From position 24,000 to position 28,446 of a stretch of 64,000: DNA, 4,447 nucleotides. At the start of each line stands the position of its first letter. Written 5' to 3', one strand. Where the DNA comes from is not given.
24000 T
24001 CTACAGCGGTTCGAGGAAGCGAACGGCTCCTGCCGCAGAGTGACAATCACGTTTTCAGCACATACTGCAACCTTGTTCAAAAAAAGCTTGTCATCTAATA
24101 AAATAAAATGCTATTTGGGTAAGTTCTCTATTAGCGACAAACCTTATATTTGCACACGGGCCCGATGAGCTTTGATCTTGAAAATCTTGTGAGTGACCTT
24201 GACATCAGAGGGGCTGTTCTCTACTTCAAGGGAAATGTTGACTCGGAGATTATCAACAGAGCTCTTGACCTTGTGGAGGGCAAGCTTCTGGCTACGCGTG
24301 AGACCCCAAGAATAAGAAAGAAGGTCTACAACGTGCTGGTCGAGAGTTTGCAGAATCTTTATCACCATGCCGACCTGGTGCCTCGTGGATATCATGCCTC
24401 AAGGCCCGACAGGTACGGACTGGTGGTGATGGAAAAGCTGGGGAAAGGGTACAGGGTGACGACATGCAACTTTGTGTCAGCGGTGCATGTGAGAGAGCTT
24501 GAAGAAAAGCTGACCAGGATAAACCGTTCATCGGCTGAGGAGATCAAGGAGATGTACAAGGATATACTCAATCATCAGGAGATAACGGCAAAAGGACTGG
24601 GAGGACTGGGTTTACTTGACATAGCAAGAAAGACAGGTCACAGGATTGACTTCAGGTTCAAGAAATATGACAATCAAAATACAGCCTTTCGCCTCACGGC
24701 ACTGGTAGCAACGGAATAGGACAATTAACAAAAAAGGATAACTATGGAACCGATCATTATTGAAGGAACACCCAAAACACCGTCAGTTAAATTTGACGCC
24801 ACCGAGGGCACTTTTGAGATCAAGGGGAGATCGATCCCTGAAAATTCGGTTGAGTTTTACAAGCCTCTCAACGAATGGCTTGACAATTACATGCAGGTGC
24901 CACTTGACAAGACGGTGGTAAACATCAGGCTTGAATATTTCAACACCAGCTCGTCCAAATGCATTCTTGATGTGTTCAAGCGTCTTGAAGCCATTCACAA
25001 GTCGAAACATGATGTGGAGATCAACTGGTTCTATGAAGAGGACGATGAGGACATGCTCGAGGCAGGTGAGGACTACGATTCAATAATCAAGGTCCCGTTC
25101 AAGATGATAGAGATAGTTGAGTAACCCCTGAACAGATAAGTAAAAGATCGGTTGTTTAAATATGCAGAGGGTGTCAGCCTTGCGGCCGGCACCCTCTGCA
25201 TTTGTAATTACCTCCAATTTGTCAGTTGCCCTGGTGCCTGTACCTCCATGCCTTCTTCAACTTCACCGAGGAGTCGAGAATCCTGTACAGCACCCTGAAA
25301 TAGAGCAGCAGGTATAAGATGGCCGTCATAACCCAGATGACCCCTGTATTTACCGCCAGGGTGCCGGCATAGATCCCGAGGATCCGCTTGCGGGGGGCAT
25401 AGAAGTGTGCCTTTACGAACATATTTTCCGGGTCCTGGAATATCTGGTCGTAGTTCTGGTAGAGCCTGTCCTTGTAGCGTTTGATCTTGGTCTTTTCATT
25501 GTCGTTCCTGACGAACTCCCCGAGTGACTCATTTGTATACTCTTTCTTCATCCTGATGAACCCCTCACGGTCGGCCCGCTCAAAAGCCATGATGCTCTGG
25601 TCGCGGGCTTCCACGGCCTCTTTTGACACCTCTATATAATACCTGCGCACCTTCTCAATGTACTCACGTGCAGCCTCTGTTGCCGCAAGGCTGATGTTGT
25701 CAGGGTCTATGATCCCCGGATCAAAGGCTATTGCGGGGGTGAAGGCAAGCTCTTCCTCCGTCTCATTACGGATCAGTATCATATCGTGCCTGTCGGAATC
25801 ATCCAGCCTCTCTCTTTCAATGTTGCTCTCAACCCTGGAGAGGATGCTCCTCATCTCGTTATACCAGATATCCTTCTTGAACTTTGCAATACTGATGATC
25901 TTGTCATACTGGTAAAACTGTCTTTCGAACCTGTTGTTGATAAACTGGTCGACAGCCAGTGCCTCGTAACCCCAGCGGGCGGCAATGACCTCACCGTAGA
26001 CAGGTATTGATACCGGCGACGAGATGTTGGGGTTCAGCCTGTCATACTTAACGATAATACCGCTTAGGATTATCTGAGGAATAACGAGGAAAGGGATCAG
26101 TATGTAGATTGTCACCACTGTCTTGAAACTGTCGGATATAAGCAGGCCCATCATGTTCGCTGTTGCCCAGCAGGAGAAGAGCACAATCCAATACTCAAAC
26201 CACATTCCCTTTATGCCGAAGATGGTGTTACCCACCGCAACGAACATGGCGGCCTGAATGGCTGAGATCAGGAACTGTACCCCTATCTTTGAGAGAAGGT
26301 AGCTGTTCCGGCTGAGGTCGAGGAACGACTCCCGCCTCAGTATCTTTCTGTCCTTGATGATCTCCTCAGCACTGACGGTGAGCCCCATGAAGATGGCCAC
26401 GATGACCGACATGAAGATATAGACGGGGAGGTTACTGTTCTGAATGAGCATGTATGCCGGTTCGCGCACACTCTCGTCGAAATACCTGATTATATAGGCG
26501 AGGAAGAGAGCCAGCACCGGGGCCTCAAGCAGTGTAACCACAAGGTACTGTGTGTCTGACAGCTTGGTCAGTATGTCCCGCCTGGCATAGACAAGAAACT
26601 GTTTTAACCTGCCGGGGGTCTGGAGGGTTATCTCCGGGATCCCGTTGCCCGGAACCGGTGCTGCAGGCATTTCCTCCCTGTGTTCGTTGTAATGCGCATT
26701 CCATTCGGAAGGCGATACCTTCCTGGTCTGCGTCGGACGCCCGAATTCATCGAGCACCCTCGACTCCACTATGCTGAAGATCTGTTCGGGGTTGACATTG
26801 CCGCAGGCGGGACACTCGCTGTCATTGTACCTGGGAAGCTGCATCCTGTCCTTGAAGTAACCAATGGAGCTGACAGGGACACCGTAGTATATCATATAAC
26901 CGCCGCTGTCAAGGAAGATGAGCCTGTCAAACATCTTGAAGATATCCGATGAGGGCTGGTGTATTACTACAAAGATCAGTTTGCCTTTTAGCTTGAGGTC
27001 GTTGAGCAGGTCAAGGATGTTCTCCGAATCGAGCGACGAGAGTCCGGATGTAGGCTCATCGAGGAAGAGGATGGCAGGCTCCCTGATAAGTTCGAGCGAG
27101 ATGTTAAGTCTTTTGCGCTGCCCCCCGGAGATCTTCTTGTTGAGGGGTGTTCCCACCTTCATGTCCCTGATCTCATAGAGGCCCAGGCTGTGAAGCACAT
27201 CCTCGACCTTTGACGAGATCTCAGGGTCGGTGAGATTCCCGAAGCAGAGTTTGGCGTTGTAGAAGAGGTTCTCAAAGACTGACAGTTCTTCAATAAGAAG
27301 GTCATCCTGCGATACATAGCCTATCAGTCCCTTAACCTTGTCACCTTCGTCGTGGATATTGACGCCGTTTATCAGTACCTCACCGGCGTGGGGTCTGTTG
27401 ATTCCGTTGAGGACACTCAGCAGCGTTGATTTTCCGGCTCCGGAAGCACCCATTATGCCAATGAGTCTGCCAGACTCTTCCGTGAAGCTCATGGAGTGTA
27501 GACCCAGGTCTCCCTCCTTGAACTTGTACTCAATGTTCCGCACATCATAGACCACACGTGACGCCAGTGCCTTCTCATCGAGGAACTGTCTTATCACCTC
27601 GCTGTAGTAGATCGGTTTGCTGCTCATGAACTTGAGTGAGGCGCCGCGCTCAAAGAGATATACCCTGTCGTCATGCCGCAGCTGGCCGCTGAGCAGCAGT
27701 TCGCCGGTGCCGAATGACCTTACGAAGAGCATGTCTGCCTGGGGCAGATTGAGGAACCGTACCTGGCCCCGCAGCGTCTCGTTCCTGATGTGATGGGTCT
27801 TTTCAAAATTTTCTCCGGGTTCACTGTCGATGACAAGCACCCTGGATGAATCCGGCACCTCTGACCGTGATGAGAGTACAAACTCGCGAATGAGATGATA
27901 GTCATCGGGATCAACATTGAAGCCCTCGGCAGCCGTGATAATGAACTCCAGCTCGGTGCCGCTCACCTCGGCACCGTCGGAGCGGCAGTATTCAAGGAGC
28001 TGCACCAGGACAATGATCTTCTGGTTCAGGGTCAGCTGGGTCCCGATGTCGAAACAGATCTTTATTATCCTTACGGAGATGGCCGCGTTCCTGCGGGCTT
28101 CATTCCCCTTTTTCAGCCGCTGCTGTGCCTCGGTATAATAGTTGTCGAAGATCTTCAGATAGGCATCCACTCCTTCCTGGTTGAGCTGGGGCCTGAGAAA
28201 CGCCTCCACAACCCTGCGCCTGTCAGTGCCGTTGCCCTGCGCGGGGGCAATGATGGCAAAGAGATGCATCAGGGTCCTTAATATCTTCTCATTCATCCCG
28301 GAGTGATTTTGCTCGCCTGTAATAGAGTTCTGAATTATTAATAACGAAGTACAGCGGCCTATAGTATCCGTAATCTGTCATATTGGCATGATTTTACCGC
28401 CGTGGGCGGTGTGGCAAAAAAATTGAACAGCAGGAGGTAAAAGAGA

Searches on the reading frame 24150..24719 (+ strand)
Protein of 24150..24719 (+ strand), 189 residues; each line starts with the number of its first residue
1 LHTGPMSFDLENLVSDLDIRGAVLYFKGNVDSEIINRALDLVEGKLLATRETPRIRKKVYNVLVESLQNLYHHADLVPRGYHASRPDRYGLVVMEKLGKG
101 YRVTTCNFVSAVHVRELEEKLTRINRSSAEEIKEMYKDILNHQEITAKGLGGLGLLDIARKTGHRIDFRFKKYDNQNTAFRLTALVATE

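Call 39: search_protein_families(library=pfam, proteins=[window:24150-24719:+], max_evalue=0.00001)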
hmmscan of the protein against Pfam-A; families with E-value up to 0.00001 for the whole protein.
window:24150-24719:+ (189 aa): 1 family
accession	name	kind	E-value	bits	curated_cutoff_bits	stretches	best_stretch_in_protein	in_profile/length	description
PF19788.4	DUF6272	-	9.6e-32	109.9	26.6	1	48-180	4-134/134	Family of unknown function (DUF6272)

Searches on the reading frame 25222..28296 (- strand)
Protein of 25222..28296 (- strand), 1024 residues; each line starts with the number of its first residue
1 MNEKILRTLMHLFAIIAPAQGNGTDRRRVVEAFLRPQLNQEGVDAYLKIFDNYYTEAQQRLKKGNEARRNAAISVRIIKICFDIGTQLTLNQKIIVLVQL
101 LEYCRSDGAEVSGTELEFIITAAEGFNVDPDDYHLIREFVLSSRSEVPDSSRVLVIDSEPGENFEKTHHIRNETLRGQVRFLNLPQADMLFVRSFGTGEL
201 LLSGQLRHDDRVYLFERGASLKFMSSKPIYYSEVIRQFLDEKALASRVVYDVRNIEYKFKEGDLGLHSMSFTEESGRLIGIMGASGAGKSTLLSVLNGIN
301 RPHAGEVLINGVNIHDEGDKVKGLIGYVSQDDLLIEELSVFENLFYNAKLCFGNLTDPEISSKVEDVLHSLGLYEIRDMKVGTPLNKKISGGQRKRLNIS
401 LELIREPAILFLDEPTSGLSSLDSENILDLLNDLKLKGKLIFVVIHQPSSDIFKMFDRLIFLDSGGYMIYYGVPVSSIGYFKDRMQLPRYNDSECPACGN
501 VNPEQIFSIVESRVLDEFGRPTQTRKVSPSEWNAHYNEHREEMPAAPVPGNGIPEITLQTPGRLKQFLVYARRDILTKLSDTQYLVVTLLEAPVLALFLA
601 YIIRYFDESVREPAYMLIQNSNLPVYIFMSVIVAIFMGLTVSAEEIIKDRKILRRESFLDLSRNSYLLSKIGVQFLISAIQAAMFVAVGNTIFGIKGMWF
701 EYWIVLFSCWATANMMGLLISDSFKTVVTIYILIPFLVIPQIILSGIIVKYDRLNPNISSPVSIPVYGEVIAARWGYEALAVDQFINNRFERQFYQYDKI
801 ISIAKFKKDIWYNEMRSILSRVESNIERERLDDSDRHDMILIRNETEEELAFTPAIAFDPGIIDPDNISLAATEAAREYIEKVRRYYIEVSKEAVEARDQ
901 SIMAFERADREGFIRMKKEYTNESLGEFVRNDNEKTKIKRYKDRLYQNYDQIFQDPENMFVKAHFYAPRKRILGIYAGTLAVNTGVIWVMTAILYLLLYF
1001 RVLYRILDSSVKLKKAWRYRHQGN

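Call 39: search_protein_families(library=pfam, proteins=[window:25222-28296:-], max_evalue=0.00001)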
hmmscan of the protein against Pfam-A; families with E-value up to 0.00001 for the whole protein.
window:25222-28296:- (1024 aa): 2 families
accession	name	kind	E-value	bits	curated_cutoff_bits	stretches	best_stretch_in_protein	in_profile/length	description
PF00005.33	ABC_tran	-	2.1e-31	109.8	25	1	266-417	1-137/137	ABC transporter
PF01061.29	ABC2_membrane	-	7.9e-19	68.5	26.9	1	566-756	2-187/211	ABC-2 type transporter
